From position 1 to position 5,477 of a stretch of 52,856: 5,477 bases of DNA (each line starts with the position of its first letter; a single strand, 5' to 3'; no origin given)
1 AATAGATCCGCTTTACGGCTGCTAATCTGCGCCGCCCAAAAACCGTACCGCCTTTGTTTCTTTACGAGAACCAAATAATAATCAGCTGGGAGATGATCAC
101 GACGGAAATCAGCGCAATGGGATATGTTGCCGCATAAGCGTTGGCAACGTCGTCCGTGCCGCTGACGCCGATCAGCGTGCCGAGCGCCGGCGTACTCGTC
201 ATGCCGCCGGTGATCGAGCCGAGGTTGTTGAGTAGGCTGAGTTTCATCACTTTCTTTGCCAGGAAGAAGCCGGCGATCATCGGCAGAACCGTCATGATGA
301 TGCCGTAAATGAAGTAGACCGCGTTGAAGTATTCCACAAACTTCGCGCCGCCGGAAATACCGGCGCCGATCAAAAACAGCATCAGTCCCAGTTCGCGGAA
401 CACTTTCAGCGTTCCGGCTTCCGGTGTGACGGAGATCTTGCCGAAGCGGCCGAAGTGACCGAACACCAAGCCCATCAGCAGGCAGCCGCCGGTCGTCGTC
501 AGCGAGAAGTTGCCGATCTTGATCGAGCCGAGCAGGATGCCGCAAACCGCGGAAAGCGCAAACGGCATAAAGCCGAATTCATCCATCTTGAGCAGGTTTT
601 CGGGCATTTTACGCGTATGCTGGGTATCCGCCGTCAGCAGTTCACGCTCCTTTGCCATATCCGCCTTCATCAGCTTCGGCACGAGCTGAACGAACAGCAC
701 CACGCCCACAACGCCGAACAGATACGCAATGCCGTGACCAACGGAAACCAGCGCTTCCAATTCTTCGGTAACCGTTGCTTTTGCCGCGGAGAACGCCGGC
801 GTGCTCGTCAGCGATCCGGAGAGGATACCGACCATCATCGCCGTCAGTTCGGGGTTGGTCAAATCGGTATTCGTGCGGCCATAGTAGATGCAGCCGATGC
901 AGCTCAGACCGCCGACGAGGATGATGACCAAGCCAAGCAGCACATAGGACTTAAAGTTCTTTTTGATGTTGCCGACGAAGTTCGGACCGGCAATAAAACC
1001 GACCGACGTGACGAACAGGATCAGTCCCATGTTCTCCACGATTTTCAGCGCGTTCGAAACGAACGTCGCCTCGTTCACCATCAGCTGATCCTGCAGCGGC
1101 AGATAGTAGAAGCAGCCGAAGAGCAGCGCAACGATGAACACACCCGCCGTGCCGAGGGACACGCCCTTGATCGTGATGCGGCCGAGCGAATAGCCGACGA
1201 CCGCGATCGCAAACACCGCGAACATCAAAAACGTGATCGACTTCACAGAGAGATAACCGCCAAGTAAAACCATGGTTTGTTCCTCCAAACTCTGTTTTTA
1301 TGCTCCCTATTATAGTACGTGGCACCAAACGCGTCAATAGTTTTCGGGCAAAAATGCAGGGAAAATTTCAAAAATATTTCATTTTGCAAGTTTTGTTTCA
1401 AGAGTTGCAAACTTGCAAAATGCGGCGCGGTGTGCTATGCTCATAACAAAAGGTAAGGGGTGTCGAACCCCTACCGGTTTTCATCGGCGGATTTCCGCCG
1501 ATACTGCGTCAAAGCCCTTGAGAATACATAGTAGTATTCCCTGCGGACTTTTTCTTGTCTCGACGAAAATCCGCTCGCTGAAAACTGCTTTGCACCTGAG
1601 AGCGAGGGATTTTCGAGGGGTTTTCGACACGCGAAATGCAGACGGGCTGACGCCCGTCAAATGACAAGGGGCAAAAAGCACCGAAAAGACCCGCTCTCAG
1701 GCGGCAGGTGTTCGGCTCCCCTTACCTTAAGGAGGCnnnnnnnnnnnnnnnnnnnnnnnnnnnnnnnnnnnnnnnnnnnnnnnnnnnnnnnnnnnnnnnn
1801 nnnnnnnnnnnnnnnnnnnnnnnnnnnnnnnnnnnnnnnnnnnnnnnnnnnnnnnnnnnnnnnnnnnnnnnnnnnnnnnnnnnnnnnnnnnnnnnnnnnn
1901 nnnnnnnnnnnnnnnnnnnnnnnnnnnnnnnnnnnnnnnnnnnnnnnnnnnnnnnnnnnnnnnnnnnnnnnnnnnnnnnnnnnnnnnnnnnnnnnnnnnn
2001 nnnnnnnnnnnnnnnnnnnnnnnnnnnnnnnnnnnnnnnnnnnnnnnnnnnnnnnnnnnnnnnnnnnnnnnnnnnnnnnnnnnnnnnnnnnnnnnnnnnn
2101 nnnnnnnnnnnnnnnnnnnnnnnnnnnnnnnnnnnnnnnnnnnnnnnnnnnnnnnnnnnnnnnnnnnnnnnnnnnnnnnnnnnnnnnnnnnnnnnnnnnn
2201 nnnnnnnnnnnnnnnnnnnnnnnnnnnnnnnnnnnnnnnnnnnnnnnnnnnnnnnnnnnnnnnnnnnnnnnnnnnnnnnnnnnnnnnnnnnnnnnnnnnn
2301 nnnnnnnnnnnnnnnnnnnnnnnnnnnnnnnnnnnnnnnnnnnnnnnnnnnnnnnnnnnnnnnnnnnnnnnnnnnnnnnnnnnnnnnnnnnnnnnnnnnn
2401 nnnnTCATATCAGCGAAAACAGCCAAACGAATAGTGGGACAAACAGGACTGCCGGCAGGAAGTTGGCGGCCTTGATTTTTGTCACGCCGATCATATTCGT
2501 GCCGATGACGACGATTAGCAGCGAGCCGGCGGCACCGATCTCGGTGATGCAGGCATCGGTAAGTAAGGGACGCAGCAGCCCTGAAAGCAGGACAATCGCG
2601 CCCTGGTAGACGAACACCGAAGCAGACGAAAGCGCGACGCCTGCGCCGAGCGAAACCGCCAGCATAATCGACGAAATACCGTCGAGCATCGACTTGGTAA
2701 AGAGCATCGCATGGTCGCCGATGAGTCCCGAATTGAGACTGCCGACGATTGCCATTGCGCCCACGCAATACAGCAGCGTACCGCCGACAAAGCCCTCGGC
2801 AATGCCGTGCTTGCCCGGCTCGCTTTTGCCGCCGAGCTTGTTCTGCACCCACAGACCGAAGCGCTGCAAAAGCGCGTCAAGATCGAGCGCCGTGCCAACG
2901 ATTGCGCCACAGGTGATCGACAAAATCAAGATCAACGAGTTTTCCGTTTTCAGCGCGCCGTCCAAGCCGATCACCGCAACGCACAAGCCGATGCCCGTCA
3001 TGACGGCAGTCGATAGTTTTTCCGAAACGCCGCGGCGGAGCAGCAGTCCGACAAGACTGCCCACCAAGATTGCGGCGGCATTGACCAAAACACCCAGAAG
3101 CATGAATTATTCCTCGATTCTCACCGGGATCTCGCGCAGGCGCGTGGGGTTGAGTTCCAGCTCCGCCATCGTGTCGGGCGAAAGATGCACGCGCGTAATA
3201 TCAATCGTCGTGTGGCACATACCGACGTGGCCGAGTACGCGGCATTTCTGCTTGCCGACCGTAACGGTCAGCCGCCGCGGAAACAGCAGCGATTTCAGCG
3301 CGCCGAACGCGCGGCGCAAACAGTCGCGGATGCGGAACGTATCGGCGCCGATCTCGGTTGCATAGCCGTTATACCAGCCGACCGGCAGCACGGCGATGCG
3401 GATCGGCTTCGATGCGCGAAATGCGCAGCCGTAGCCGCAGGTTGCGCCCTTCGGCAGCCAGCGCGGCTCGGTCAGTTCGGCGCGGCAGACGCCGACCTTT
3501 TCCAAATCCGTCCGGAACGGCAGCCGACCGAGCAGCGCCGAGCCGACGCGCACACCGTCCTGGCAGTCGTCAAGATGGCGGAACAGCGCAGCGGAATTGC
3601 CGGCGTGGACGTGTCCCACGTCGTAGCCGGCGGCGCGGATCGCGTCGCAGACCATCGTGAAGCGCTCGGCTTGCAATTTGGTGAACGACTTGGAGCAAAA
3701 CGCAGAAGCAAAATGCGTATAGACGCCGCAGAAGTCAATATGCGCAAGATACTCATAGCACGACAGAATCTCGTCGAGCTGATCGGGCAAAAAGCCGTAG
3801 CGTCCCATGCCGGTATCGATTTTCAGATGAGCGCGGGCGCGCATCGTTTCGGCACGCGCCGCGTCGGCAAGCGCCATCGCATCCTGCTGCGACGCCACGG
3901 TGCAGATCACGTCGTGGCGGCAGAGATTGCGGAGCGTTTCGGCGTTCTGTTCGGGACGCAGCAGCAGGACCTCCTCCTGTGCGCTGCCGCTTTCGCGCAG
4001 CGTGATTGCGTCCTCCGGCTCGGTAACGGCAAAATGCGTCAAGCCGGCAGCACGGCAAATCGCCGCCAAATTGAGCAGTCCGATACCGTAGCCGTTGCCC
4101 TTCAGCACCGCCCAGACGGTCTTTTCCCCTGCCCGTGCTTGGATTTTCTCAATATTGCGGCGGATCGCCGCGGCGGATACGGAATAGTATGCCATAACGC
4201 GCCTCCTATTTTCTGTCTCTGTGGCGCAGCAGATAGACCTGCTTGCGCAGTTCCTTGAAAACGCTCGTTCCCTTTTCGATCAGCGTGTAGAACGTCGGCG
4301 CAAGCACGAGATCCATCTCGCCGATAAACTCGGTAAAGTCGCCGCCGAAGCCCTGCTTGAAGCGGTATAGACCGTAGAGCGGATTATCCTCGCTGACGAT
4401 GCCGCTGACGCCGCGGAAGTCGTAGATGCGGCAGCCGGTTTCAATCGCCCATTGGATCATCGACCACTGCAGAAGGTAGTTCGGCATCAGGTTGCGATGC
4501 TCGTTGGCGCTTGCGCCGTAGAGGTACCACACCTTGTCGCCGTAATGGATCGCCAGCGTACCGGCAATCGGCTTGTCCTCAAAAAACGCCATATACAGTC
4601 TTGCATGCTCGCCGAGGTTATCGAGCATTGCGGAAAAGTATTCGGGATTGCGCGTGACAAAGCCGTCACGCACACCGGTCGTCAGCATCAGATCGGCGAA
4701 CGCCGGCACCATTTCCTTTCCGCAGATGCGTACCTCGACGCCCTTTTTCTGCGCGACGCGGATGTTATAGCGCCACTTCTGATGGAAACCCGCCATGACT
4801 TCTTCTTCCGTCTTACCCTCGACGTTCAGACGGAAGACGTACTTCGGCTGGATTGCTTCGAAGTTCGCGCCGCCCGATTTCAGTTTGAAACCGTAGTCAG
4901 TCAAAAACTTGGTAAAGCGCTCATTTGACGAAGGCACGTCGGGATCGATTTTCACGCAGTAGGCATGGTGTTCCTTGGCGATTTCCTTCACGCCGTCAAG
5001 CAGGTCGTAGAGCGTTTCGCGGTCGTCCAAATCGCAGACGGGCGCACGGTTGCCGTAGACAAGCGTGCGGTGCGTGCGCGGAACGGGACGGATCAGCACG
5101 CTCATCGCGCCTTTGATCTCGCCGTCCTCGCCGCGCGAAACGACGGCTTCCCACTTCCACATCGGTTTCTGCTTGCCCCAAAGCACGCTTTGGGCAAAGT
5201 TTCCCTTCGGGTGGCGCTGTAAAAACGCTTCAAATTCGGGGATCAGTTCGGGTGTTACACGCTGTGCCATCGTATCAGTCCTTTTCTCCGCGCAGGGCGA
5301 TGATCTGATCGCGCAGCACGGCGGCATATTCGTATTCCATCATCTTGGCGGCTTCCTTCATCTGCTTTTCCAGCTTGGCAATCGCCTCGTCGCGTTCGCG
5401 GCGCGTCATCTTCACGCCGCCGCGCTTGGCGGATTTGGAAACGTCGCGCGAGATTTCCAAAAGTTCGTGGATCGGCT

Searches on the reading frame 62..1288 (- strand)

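Call 33: search_protein_families(library=pfam, proteins=[window:62-1288:-], max_evalue=0.0001)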
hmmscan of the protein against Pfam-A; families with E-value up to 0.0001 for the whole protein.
window:62-1288:- (408 aa): 1 family
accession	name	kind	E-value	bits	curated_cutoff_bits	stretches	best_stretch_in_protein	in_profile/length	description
PF06826.17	Asp-Al_Ex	-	5.3e-58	196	27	2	243-404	2-166/167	Predicted Permease Membrane Region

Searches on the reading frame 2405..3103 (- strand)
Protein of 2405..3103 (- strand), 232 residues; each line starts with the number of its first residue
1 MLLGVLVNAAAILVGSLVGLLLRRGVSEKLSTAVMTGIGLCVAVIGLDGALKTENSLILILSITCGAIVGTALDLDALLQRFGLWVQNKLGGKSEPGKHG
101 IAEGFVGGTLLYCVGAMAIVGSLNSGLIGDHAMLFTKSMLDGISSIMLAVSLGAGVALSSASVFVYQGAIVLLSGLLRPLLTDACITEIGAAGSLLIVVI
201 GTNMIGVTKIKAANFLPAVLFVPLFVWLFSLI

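Call 33: search_protein_families(library=pfam, proteins=[window:2405-3103:-], max_evalue=0.0001)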
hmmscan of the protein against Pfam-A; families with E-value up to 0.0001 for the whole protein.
window:2405-3103:- (232 aa): 1 family
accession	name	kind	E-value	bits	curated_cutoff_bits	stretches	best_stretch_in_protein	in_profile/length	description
PF04474.17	DUF554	-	9.3e-74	248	25.1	1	3-227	1-220/220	Protein of unknown function (DUF554)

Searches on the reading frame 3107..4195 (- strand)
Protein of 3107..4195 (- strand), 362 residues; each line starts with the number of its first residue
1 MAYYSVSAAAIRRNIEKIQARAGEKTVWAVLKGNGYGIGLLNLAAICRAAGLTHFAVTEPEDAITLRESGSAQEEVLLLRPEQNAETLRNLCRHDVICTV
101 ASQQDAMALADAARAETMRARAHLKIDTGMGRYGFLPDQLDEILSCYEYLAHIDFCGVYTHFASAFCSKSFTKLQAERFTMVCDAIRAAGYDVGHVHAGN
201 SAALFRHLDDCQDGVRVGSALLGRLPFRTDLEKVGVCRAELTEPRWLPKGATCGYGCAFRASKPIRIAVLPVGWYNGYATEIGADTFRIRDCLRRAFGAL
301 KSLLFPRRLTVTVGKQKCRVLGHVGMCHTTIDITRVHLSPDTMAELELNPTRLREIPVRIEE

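Call 33: search_protein_families(library=pfam, proteins=[window:3107-4195:-], max_evalue=0.0001)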
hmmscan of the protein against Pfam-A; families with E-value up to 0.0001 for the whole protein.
window:3107-4195:- (362 aa): 2 families
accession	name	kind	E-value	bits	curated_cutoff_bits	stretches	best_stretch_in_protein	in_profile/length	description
PF01168.26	Ala_racemase_N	-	1.6e-53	182.1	24.1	1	7-225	2-219/220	Alanine racemase, N-terminal domain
PF00842.27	Ala_racemase_C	-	1.9e-11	44.1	25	1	238-338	5-82/127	Alanine racemase, C-terminal domain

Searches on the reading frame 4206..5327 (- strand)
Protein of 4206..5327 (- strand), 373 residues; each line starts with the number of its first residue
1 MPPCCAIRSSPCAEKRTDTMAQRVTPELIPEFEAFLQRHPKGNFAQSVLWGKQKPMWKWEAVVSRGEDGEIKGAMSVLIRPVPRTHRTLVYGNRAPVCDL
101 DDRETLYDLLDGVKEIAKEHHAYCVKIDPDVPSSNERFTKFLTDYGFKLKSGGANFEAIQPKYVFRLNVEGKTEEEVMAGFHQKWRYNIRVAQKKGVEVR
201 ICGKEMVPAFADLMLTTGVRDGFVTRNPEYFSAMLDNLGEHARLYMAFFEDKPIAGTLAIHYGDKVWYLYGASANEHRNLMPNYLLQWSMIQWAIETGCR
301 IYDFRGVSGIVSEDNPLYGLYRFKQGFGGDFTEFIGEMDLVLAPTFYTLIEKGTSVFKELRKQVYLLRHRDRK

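Call 33: search_protein_families(library=pfam, proteins=[window:4206-5327:-], max_evalue=0.0001)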
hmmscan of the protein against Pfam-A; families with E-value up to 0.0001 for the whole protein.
window:4206-5327:- (373 aa): 2 families
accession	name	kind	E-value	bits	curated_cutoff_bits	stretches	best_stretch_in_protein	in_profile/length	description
PF02388.22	FemAB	-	8.7e-65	219.6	24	2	31-247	5-236/406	FemAB family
PF13480.13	Acetyltransf_6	-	6.3e-17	62.5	22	1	184-306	2-136/143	Acetyltransferase (GNAT) domain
